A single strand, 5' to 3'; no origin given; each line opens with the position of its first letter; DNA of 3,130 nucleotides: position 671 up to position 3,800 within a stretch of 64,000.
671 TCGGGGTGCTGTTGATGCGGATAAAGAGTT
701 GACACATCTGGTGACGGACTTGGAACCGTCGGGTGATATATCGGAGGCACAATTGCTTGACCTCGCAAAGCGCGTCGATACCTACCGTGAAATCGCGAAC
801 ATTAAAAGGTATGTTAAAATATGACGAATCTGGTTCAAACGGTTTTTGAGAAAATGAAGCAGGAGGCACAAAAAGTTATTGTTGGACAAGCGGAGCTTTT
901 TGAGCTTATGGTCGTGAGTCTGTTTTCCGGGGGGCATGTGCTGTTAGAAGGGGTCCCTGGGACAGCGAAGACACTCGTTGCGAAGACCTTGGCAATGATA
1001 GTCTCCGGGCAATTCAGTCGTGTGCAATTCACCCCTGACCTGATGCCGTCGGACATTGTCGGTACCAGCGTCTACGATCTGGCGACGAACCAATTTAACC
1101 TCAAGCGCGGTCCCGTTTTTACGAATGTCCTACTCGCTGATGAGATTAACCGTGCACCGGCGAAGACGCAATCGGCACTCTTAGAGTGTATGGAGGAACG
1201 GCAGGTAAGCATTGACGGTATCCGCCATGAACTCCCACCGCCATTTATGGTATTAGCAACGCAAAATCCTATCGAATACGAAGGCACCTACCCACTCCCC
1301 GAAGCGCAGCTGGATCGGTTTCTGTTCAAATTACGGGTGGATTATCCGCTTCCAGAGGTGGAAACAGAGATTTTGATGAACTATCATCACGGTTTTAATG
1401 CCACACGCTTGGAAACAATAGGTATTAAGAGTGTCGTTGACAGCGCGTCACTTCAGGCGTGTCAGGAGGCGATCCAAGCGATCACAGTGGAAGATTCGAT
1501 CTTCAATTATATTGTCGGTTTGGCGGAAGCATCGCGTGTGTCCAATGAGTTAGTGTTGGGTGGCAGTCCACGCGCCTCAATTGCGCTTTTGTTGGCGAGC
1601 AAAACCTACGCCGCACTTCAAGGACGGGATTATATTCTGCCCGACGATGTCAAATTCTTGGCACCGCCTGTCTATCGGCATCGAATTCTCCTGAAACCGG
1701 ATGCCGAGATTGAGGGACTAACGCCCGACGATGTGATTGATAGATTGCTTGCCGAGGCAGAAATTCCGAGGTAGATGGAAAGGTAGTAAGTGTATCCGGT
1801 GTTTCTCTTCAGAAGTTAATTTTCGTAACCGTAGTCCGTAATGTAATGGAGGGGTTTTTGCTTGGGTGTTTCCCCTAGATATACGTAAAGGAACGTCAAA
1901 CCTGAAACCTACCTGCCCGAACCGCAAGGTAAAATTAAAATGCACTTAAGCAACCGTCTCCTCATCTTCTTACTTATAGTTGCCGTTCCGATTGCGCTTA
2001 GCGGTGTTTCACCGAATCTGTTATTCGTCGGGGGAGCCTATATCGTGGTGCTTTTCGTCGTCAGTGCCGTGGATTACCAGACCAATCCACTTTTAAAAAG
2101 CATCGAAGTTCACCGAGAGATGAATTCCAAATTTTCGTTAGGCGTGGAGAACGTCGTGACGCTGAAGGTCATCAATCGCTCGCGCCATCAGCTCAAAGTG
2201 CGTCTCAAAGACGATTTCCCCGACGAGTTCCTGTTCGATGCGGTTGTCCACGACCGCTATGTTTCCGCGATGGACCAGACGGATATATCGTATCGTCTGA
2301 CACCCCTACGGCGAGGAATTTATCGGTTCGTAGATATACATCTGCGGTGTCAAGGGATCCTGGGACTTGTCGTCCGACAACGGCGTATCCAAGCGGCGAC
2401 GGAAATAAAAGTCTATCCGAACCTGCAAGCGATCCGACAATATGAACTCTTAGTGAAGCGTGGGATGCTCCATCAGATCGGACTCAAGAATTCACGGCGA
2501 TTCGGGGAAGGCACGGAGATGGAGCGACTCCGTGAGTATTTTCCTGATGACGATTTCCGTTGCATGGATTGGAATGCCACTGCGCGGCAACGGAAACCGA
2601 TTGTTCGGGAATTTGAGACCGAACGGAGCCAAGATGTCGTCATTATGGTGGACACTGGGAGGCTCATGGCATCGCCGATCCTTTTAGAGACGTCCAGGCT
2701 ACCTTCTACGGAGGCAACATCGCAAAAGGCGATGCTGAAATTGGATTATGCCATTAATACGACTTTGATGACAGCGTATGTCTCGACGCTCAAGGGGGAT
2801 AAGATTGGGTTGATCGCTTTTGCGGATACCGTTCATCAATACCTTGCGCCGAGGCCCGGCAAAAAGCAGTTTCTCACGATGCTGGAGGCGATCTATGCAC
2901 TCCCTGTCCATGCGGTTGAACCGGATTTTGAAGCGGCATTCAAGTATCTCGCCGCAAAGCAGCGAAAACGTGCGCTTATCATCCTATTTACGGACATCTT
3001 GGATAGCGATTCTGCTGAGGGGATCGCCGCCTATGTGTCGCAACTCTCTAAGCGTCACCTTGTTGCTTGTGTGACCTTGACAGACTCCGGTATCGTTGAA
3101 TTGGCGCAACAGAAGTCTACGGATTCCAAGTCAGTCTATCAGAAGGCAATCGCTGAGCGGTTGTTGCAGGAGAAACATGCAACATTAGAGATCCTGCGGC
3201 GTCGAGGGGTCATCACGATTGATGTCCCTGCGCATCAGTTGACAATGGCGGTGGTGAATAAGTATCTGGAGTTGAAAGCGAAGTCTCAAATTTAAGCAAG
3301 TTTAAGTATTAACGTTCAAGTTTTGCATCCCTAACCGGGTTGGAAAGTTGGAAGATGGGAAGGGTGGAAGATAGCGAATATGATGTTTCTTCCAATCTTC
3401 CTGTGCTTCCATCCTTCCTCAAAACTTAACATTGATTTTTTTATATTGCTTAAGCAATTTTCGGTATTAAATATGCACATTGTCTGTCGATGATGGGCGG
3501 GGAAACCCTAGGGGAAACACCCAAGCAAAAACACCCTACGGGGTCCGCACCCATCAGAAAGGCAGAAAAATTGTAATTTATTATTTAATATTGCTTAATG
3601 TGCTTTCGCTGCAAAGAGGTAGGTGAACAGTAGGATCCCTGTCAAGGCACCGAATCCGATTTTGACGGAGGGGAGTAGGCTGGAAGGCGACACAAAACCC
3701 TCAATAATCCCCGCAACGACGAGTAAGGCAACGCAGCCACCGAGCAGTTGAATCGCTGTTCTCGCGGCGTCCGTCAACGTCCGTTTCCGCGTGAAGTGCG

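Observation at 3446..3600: MITE-like element with 9-bp terminal inverted repeats, two copies, one carrying an insert shared with a third locus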

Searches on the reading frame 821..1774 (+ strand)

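Call 16: search_protein_families(library=pfam, proteins=[window:821-1774:+])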
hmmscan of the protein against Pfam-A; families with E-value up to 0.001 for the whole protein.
window:821-1774:+ (317 aa): 9 families
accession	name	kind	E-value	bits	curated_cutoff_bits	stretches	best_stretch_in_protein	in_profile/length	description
PF07726.17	AAA_3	-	4.7e-65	217.8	27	1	39-169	1-131/131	ATPase family associated with various cellular activities (AAA)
PF17863.7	AAA_lid_2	-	6.4e-23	80.7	22.7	1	237-308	2-73/74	AAA lid domain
PF07728.20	AAA_5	-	1.4e-14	54.7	22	1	39-167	1-139/139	AAA domain (dynein-related subfamily)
PF20030.5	bpMoxR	-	1.4e-12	47.6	27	1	11-186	5-179/205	MoxR domain in the MoxR-vWA-beta-propeller ternary systems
PF00493.29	MCM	-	3.4e-07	30.1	23.3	1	38-152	58-175/224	MCM P-loop domain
PF01078.27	Mg_chelatase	-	4.6e-06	26.6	20.3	0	20-62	5-47/207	Magnesium chelatase, subunit ChlI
PF00004.35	AAA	-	4.9e-06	27.5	21.2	1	40-150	1-110/131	ATPase family associated with various cellular activities (AAA)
PF05496.18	RuvB_N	-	0.00045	20.4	27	0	38-131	34-115/159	Holliday junction DNA helicase RuvB P-loop domain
PF00158.32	Sigma54_activat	-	0.00055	20.1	20.2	0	38-146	23-139/168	Sigma-54 interaction domain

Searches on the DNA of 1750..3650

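Call 53: search_rna_families(source=window, start=1750, end=3650, threshold=evalue, max_evalue=5)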
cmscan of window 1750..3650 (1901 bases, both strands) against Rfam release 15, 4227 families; matches with E-value up to 5: 5.
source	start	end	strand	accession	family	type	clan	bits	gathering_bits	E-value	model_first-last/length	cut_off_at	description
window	3341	3419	+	RF03964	mir-H1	Gene; miRNA;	-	22.2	97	1.2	1-85/85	no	mir-H1 microRNA precursor family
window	3354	3422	+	RF03778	mir-483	Gene; miRNA;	-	18.9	60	2.6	1-75/75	no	mir-483 microRNA precursor family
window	3342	3418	+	RF03300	mir-3617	Gene; miRNA;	-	17.9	107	3.4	1-79/79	no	mir-3617 microRNA precursor family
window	2942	3070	-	RF04178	BTnc005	Gene; sRNA;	-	16.1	174.8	1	1-205/205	no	Bacteroides sRNA BTnc005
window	2515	2552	+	RF01734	Fluoride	Cis-reg; riboswitch;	-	13.5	34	1.8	10-53/64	no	Fluoride riboswitch aptamer (crcB RNA motif)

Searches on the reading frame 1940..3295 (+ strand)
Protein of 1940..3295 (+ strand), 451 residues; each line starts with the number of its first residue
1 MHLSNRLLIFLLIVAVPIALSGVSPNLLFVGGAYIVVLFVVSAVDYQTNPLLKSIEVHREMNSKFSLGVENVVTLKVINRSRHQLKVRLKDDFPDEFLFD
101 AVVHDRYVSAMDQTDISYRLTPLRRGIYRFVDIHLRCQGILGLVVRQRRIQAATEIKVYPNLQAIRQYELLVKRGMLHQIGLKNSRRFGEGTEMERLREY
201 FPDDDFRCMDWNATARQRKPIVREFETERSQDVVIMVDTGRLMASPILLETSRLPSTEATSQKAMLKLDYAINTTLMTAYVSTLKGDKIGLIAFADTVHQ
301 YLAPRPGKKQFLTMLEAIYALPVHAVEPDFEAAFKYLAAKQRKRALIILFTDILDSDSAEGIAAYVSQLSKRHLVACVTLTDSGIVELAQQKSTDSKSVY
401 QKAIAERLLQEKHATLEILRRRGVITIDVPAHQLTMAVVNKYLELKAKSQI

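Call 16: search_protein_families(library=pfam, proteins=[window:1940-3295:+])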
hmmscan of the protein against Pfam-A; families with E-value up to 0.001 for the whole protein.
window:1940-3295:+ (451 aa): 2 families
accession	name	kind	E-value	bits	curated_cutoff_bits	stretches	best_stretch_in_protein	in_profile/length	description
PF01882.25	DUF58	-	2.5e-30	105.8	23.4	1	197-390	2-178/216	Protein of unknown function DUF58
PF13519.12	VWA_2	-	9.5e-07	29.9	27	1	234-352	2-105/107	von Willebrand factor type A domain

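Call 23: find_encoding_contigs(protein=window:1940-3295:+, flank=10000, max_places=10)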
Protein window:1940-3295:+ (451 aa): 6 contigs read that carry it; 6 places shown.
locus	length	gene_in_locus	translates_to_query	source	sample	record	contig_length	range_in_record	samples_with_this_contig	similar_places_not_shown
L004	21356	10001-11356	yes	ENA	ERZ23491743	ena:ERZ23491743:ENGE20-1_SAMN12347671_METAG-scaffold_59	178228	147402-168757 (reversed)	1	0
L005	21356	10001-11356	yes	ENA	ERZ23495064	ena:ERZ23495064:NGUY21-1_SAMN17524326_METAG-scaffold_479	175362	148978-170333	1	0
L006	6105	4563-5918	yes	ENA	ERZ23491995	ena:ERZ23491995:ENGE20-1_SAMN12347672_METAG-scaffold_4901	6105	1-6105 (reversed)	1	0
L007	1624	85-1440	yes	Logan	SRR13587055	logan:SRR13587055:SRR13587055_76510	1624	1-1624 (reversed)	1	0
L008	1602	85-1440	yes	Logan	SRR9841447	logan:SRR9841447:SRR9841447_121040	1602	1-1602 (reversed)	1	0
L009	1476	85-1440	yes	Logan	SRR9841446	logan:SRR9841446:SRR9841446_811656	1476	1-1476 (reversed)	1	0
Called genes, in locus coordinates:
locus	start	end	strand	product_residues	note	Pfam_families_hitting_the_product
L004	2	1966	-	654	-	PF20581:DUF6785, PF20580:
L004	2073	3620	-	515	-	PF22694:CtpB_N-like (weak), PF00595:PDZ, PF13180:PDZ_2, PF17820:PDZ_6, PF03572:Peptidase_S41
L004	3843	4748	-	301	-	PF03279:Lip_A_acyltrans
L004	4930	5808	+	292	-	PF10110:GPDPase_memb (weak)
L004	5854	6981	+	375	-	-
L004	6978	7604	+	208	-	PF13559:DUF4129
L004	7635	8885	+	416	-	PF14258:DUF4350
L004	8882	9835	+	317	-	PF00493:MCM (weak), PF20030:bpMoxR, PF01078:Mg_chelatase (faint), PF00004:AAA (weak), PF07726:AAA_3, PF07728:AAA_5, PF17863:AAA_lid_2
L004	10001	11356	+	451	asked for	PF01882:DUF58, PF13519:VWA_2 (weak)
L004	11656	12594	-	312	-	PF28475:DUF8413, PF01944:SpoIIM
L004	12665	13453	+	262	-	PF06271:RDD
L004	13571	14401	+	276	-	PF13385:Laminin_G_3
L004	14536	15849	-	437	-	PF14559:TPR_19, PF00515:TPR_1, PF07719:TPR_2, PF13432:TPR_16, PF13414:TPR_11, PF00515:TPR_1, PF13424:TPR_12, PF00515:TPR_1, +34 more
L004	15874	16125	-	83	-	-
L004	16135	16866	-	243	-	PF02522:Antibiotic_NAT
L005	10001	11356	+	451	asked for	PF01882:DUF58, PF13519:VWA_2 (weak)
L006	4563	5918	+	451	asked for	PF01882:DUF58, PF13519:VWA_2 (weak)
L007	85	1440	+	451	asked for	PF01882:DUF58, PF13519:VWA_2 (weak)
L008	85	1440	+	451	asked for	PF01882:DUF58, PF13519:VWA_2 (weak)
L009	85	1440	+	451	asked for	PF01882:DUF58, PF13519:VWA_2 (weak)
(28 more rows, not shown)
